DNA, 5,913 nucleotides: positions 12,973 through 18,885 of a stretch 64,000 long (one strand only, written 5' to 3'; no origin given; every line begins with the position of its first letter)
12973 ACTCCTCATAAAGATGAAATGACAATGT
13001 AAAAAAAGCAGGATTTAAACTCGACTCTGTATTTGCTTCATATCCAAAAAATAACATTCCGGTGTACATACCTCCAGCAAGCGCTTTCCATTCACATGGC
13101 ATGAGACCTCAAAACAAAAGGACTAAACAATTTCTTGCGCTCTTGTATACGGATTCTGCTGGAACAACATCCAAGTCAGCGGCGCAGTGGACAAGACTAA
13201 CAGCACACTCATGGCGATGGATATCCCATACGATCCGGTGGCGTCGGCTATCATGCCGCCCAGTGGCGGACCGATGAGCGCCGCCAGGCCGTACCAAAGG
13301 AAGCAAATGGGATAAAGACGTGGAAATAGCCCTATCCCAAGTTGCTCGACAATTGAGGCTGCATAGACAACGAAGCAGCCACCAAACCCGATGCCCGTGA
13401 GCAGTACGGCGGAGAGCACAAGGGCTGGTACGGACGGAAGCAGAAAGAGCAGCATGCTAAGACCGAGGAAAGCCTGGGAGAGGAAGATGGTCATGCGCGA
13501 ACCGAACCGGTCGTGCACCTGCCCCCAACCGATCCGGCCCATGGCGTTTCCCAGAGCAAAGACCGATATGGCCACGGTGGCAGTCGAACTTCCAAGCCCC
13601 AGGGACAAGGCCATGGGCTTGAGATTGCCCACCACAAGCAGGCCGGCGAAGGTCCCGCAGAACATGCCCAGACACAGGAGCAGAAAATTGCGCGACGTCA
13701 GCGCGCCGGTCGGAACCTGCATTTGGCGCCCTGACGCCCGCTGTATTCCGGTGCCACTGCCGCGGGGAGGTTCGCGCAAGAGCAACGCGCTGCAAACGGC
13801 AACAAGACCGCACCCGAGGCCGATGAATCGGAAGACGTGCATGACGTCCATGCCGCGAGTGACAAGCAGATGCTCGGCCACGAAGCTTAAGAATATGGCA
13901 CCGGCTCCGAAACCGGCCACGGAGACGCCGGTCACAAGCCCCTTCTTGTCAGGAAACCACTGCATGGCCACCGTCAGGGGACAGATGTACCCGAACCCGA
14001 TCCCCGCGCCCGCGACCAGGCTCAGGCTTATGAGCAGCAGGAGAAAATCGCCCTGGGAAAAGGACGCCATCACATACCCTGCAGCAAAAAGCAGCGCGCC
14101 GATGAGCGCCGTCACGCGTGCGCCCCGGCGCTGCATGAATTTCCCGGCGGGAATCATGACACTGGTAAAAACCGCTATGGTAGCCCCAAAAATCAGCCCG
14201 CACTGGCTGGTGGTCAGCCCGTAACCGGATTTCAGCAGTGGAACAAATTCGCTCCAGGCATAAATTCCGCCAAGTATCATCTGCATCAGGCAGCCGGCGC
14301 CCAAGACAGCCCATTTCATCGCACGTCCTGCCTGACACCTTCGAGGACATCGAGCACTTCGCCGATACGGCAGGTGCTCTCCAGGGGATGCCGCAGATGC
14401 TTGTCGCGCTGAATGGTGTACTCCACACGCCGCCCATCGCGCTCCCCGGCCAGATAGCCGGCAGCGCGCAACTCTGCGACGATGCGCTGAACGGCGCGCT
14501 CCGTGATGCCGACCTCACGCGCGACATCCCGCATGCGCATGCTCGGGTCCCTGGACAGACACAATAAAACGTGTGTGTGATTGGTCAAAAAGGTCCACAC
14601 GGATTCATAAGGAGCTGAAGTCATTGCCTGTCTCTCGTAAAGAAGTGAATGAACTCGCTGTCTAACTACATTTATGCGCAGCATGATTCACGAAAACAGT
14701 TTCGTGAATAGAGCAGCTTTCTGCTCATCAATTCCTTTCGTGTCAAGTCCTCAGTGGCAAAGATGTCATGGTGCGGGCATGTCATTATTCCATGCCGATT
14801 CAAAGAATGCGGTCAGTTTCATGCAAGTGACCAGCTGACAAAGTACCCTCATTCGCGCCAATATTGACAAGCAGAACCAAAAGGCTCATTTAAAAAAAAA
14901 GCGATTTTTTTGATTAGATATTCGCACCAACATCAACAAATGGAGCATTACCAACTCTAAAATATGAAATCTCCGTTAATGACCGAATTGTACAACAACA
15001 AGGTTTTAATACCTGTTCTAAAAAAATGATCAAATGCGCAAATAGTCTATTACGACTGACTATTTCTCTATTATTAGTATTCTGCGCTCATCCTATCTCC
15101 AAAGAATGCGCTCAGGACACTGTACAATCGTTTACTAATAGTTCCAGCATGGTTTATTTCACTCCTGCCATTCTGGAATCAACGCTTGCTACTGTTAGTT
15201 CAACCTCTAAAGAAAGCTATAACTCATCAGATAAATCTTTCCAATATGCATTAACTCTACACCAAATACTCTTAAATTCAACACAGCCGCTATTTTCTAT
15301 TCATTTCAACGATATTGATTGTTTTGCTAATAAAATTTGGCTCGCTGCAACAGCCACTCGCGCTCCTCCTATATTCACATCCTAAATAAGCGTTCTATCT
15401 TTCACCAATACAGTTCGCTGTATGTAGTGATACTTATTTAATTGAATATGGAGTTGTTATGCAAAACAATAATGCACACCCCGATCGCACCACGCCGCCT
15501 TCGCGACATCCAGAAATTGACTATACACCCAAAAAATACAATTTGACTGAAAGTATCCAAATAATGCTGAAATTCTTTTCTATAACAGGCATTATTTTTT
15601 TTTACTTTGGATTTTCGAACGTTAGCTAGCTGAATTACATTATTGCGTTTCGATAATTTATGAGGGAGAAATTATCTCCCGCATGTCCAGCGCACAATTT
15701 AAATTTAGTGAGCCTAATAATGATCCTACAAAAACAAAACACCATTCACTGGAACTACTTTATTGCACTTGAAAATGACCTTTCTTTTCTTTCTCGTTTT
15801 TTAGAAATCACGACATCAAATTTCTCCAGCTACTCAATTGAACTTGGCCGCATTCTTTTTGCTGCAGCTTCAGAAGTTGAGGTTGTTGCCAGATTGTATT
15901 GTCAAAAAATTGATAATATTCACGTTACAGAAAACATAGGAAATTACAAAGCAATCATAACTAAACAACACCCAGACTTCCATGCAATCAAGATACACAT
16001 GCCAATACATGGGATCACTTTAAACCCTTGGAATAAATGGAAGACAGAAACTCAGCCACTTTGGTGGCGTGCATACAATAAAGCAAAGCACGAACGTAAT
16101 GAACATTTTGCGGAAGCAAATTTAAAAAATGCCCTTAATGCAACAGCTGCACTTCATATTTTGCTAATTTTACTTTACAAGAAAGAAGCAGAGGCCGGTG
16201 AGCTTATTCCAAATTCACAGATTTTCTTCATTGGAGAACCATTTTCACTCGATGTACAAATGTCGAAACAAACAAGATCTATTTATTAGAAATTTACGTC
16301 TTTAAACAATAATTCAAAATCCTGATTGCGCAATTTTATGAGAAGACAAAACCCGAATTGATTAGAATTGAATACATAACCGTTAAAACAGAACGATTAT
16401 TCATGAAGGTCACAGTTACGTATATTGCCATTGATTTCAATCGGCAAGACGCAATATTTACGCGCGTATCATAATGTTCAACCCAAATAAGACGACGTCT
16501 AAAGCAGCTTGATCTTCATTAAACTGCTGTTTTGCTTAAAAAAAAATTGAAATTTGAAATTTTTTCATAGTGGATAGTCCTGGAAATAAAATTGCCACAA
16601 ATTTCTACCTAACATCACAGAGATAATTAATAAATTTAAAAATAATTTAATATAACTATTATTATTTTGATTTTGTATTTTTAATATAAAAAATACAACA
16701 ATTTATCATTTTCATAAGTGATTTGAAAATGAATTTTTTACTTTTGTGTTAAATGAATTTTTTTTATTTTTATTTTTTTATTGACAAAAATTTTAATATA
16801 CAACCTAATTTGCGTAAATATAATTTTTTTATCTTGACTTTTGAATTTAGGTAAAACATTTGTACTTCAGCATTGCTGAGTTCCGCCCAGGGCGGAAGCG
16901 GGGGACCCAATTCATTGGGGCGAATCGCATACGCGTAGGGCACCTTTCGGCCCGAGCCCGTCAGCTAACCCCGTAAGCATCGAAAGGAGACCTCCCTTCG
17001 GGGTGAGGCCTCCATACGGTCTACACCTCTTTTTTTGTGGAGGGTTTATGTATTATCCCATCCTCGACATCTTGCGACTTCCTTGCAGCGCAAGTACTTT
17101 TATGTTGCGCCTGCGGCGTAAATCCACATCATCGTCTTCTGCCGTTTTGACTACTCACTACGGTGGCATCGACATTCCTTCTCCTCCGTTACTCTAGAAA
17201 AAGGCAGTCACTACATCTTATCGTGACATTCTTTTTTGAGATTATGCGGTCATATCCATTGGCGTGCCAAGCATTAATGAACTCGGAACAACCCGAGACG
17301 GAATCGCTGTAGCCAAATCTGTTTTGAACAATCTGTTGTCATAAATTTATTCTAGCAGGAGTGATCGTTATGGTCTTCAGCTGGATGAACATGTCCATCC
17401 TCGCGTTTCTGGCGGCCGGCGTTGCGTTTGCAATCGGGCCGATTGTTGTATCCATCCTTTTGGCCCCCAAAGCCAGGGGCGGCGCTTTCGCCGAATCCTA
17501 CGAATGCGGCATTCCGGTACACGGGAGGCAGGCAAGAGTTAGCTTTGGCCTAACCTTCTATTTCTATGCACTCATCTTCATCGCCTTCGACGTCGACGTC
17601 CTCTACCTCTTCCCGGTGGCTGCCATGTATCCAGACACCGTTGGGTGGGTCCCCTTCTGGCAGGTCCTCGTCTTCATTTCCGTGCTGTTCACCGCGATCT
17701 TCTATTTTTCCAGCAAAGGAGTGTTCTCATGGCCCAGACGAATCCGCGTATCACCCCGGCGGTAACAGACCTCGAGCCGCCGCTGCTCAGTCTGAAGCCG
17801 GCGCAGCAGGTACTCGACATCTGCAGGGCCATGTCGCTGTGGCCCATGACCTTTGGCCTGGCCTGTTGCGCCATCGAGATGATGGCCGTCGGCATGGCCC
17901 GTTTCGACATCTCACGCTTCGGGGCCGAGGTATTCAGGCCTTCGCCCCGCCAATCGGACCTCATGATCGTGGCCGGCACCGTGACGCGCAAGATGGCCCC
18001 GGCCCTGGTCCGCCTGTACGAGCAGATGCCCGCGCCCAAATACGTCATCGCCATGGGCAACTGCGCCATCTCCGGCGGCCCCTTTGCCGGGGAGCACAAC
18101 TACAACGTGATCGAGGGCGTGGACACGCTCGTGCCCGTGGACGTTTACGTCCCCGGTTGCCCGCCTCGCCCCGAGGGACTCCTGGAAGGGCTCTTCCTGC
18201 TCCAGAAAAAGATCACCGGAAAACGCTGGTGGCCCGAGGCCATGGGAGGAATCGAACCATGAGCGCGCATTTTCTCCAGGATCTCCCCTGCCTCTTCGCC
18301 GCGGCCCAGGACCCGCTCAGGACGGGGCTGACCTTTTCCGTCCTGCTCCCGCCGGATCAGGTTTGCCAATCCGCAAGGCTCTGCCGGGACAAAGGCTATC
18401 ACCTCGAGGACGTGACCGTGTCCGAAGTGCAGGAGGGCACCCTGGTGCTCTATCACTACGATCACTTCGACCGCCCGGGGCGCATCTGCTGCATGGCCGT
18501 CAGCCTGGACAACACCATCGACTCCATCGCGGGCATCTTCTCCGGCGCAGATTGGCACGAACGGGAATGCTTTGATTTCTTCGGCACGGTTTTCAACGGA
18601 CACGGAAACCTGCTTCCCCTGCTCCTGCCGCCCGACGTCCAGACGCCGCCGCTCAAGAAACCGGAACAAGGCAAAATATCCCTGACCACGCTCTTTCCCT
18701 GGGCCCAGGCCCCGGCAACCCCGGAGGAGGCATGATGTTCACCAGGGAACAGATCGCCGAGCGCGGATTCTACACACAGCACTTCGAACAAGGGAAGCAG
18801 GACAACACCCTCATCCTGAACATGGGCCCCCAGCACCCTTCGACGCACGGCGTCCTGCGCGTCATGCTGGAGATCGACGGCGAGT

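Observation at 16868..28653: c-di-AMP riboswitch upstream of a respiratory complex I-like operon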

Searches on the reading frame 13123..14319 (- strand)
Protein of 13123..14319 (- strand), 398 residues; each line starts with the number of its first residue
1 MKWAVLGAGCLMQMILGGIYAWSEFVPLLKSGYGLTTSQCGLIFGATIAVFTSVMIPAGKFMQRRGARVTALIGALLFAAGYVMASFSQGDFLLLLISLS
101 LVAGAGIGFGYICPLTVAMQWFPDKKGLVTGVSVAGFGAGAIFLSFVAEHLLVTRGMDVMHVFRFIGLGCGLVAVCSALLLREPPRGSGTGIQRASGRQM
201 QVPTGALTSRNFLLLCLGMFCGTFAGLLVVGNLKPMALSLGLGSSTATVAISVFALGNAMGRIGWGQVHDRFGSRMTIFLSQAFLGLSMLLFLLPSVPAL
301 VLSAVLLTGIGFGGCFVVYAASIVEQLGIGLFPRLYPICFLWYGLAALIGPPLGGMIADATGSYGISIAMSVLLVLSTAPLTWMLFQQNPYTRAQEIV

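Call 6: search_protein_families(library=pfam, proteins=[window:13123-14319:-], max_evalue=0.01)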
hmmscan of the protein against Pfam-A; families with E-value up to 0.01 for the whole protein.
window:13123-14319:- (398 aa): 1 family
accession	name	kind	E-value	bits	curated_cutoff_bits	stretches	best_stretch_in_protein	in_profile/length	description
PF07690.21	MFS_1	-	1.1e-32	113.8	33.4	2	25-225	18-220/347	Major Facilitator Superfamily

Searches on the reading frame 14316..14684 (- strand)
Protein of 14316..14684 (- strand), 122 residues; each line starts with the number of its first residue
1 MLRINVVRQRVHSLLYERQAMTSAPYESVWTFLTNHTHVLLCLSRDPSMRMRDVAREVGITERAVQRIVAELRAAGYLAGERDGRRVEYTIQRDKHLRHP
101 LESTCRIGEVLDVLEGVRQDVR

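Call 6: search_protein_families(library=pfam, proteins=[window:14316-14684:-], max_evalue=0.01)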
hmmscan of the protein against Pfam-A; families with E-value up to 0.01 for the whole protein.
window:14316-14684:- (122 aa): 16 families
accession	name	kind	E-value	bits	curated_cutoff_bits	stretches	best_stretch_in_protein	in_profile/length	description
PF13412.12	HTH_24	-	6.6e-08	32.5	21.9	1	37-78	6-47/48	Winged helix-turn-helix DNA-binding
PF12802.13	MarR_2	-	4.3e-07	30.4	27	1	35-85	6-60/61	MarR family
PF13404.12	HTH_AsnC-type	-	4.7e-05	23.6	27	1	40-72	9-41/42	AsnC-type helix-turn-helix domain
PF02082.26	Rrf2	-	8.9e-05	23.1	30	1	37-94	9-68/132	Iron-dependent Transcriptional regulator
PF13545.12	HTH_Crp_2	-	0.00018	21.9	27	1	46-94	20-64/70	Crp-like helix-turn-helix domain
PF25212.1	HVO_A0114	-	0.00018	21.6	27.6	1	24-89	11-77/84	HVO_A0114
PF25213.1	HVO_A0261_N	-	0.00024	21.4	35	1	34-90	11-64/86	HVO_A0261 N-terminal domain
PF09339.16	HTH_IclR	-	0.00043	20.4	22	1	38-79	7-49/52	IclR helix-turn-helix domain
PF01047.28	MarR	-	0.0011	19.2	24.6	1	36-79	5-48/59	MarR family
PF13542.12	HTH_Tnp_ISL3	-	0.002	18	27.4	0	51-71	29-49/51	Helix-turn-helix domain of transposase family ISL3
PF19187.6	HTH_PafC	-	0.0031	17.8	32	1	43-94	13-63/115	PafC helix-turn-helix domain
PF13384.12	HTH_23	-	0.0035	17.6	24.6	1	42-76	13-45/50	Homeodomain-like domain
PF01978.25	TrmB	-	0.0049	17.1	25.6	1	42-82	16-56/68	Sugar-specific transcriptional regulator TrmB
PF07848.18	PaaX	-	0.0059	17.3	24.8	1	56-90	31-65/70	PaaX-like protein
PF24034.1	DUF7343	-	0.0061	16.8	27.6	0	33-85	2-55/62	Domain of unknown function (DUF7343)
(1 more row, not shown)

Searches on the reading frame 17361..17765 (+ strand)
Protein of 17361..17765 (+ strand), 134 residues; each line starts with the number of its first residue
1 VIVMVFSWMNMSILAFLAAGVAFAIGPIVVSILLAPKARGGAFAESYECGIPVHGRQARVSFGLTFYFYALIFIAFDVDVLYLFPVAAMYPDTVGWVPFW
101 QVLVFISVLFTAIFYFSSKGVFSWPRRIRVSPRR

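Call 4: search_protein_families(library=pfam, proteins=[window:17361-17765:+])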
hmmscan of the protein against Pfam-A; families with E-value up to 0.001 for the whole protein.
window:17361-17765:+ (134 aa): 1 family
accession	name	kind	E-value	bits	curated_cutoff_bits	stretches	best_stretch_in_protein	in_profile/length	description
PF00507.24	Oxidored_q4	-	1.7e-22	79.9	23.3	1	27-124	4-99/99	NADH-ubiquinone/plastoquinone oxidoreductase, chain 3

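Call 17: search_protein_families(library=ncbifam, proteins=[window:17370-17765:+], max_evalue=0.001)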
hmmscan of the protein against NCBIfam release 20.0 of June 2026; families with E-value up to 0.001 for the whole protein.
window:17370-17765:+ (131 aa): 5 families
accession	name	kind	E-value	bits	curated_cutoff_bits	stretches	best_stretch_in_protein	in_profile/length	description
NF005922.0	PRK07928.1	equivalog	8.9e-17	61.6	155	1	8-121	5-118/119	NADH-quinone oxidoreductase subunit A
NF005839.0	PRK07756.1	equivalog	1.3e-15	57.7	163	1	6-121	8-121/122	NADH-quinone oxidoreductase subunit A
NF006303.0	PRK08489.1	equivalog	4.9e-14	53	145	1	10-122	18-126/129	NAD(P)H-quinone oxidoreductase subunit 3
NF005022.0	PRK06432.1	equivalog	4.4e-08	33.2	164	1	33-121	63-149/151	NADH dehydrogenase subunit A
NF004726.0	PRK06073.1-1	equivalog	0.00041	20.4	150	1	7-114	11-115/129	NADH dehydrogenase subunit A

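Call 35: find_related_loci(query=window:17370-17765:+, collection=genome_contigs, flank=3000)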
Query window:17370-17765:+ (131 aa) in genome_contigs; peptide patterns used: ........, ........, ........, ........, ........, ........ (x = any residue, [..] = any of these).
423 stretches matched a pattern; 101 encode a relative of the query (tblastn E <= 1e-3); the best 80 are kept; 80 distinct loci.
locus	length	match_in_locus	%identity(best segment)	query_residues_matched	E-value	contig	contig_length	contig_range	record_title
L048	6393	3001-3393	91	1-131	6e-68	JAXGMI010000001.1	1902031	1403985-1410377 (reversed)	MAG: Desulfomicrobium sp. isolate AnMBR.bin229 bin229_1, whole genome shotgun sequence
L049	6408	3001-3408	54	1-131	8e-44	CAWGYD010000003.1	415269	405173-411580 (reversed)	MAG: uncultured delta proteobacterium isolate MFD01721.bin.2.120 genome assembly, contig: contig_20059, whole genome sho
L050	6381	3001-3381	53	1-128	1e-40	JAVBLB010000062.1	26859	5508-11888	MAG: Candidatus Adiutrix sp. isolate EPI_MAG_00012 c_000005401982, whole genome shotgun sequence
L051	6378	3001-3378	53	1-127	8e-41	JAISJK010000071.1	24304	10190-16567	MAG: Candidatus Adiutrix sp. isolate Hs463_bin11 k119_126207, whole genome shotgun sequence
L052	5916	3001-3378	53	1-127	7e-40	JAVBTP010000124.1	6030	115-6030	MAG: Candidatus Adiutricaceae bacterium isolate EPI_MAG_00254 c_000009305172, whole genome shotgun sequence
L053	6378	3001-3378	54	1-127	1e-39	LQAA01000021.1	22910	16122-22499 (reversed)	MAG: Candidatus Adiutrix intracellularis isolate Adiu1 contig2556801697, whole genome shotgun sequence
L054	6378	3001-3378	51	1-127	7e-38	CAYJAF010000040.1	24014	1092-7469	MAG TPA_asm: uncultured Thermodesulfobacteriota bacterium isolate ERP123703_co1_224 genome assembly, contig: NODE_2133_l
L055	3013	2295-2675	50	1-128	3e-37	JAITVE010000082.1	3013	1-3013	MAG: Candidatus Adiutrix sp. isolate TD116_bin19 k119_7495, whole genome shotgun sequence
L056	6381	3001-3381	52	1-128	3e-36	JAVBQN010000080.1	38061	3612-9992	MAG: Candidatus Adiutrix sp. isolate EPI_MAG_00168 c_000005393082, whole genome shotgun sequence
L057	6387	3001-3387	48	1-130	3e-36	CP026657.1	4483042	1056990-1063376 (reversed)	Deltaproteobacteria bacterium Smac51 chromosome, complete genome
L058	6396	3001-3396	50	1-131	2e-36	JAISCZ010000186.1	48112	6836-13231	MAG: Deltaproteobacteria bacterium isolate Gx485_bin108 k119_775930, whole genome shotgun sequence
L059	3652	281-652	52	1-125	1e-34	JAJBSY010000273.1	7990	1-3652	MAG: Deltaproteobacteria bacterium isolate U_126738 U_126738=NODE_1169_length_7990_cov_7.000630, whole genome shotgun se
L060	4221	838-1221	47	1-129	2e-34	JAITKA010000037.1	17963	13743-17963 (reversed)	MAG: Deltaproteobacteria bacterium isolate Pcl387_bin34 k119_1991162, whole genome shotgun sequence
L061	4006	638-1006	49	1-124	3e-34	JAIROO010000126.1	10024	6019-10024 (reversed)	MAG: Deltaproteobacteria bacterium isolate Cd354_bin82 k119_1972489, whole genome shotgun sequence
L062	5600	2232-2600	48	1-124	3e-34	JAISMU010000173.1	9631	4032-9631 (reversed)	MAG: Deltaproteobacteria bacterium isolate Im510_bin51 k119_512175, whole genome shotgun sequence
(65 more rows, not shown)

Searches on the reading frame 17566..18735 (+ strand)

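Call 4: search_protein_families(library=pfam, proteins=[window:17566-18735:+])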
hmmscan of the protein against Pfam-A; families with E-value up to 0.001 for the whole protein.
window:17566-18735:+ (389 aa): 1 family
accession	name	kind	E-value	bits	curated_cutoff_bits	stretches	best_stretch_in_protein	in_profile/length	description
PF00329.25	Complex1_30kDa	-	9.3e-19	68.6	22.5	1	261-366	3-117/124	Respiratory-chain NADH dehydrogenase, 30 Kd subunit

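Call 6: search_protein_families(library=pfam, proteins=[window:17731-18735:+], max_evalue=0.01)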
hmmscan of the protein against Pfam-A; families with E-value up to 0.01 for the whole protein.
window:17731-18735:+ (334 aa): 1 family
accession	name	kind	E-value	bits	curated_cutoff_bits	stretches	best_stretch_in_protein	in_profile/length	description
PF00329.25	Complex1_30kDa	-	6.9e-19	69.1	22.5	1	206-311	3-117/124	Respiratory-chain NADH dehydrogenase, 30 Kd subunit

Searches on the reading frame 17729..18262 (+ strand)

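Call 17: search_protein_families(library=ncbifam, proteins=[window:17729-18262:+], max_evalue=0.001)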
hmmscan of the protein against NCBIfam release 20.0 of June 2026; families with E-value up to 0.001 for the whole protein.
window:17729-18262:+ (177 aa): 15 families
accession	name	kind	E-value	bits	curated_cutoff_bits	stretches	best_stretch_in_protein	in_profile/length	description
NF011394.0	PRK14819.1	equivalog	6.1e-73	245.6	312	1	26-165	22-159/264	NADH-quinone oxidoreductase subunit B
NF005012.1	PRK06411.1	subfamily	8.9e-69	230.3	116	1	22-165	21-161/166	NADH-quinone oxidoreductase subunit NuoB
TIGR01957.1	nuoB_fam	subfamily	3.4e-67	224.9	142.7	1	24-163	6-143/145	NADH-quinone oxidoreductase subunit B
NF011390.0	PRK14815.1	equivalog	1.1e-62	210.6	281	1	25-165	23-160/183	NADH dehydrogenase subunit B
NF009808.0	PRK13292.1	equivalog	2.5e-61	207.5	1156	1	22-164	12-151/791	NADH-quinone oxidoreductase subunit B/C/D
NF011391.0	PRK14816.1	equivalog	1.5e-59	200.9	283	1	27-167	44-182/196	NADH-quinone oxidoreductase subunit B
NF011388.0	PRK14813.1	equivalog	8.7e-59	198.5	294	1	24-162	17-153/189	NADH dehydrogenase subunit B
NF011393.0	PRK14818.1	equivalog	4.1e-56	189.2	255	1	25-168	21-161/173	NADH dehydrogenase subunit B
NF011395.0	PRK14820.1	equivalog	9.5e-50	168.9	263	1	26-162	24-157/180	NADH-quinone oxidoreductase subunit B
NF011392.0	PRK14817.1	equivalog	9.6e-50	168.8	271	1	29-165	30-163/182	NADH-quinone oxidoreductase subunit B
NF011389.0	PRK14814.1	equivalog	4.8e-49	166.7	285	1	20-164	18-159/186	NADH dehydrogenase subunit B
TIGR03294.1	FrhG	equivalog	2e-05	24.4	245.5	1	75-155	50-137/228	coenzyme F420 hydrogenase subunit gamma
NF045875.1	F420_non_VhuG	exception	0.00017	21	450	0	126-155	131-160/286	F420-non-reducing hydrogenase subunit VhuG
NF007779.0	PRK10468.1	equivalog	0.00043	19.3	659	0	105-153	150-200/372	hydrogenase 2 small subunit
NF040831.1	sulfhyd_ShyD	equivalog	0.00084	19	460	0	59-117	32-88/240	NAD(P)-dependent hydrogenase/sulfhydrogenase 2 subunit delta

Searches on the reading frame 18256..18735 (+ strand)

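Call 17: search_protein_families(library=ncbifam, proteins=[window:18256-18735:+], max_evalue=0.001)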
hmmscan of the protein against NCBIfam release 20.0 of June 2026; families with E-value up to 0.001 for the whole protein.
window:18256-18735:+ (159 aa): 15 families
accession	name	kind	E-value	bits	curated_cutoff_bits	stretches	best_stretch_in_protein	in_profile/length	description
NF004737.0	PRK06074.2-4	equivalog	2.1e-16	60.2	144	1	40-135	27-122/150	NADH-quinone oxidoreductase subunit C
TIGR01961.1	NuoC_fam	subfamily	3.1e-14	53.5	122.45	1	64-135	43-116/122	NADH (or F420H2) dehydrogenase, subunit C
NF009808.0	PRK13292.1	equivalog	4.7e-14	51.2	1156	1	62-141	296-377/791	NADH-quinone oxidoreductase subunit B/C/D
NF006304.0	PRK08491.1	equivalog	3.6e-12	46.4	228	1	76-135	112-172/263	NADH-quinone oxidoreductase subunit C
NF005856.0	PRK07785.1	equivalog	4.3e-12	46.4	224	1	76-135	161-220/246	NADH-quinone oxidoreductase subunit C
NF009141.0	PRK12494.1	equivalog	5.7e-12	45.8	175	1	85-135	111-161/175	NAD(P)H-quinone oxidoreductase subunit J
NF008728.0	PRK11742.1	equivalog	1.2e-10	40.4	840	1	66-144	99-179/598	NADH-quinone oxidoreductase subunit C/D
NF005832.0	PRK07735.1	equivalog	1.5e-10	40.9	431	1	86-135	372-421/430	NADH-quinone oxidoreductase subunit C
NF004735.0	PRK06074.2-2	equivalog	1.1e-09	38.4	176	1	60-136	66-145/158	NADH-quinone oxidoreductase subunit C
NF004733.0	PRK06074.1-5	equivalog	1.9e-09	37.5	225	1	70-126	81-138/203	NADH-quinone oxidoreductase subunit C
NF040611.1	F420_dehyd_FpoC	exception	4.7e-09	36.4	220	1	61-135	67-144/158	F420H2 dehydrogenase subunit FpoC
NF004730.0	PRK06074.1-1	equivalog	3.9e-08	33.4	193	1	87-123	106-142/200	NADH-quinone oxidoreductase subunit C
NF004732.0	PRK06074.1-4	equivalog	4.9e-08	33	376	1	66-123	124-181/250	NADH-quinone oxidoreductase subunit C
NF004731.0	PRK06074.1-3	equivalog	1.7e-05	24.8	303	1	79-135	87-143/207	NADH-quinone oxidoreductase subunit C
NF004736.0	PRK06074.2-3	equivalog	0.00079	19.1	239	0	88-135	107-155/183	NADH-quinone oxidoreductase subunit C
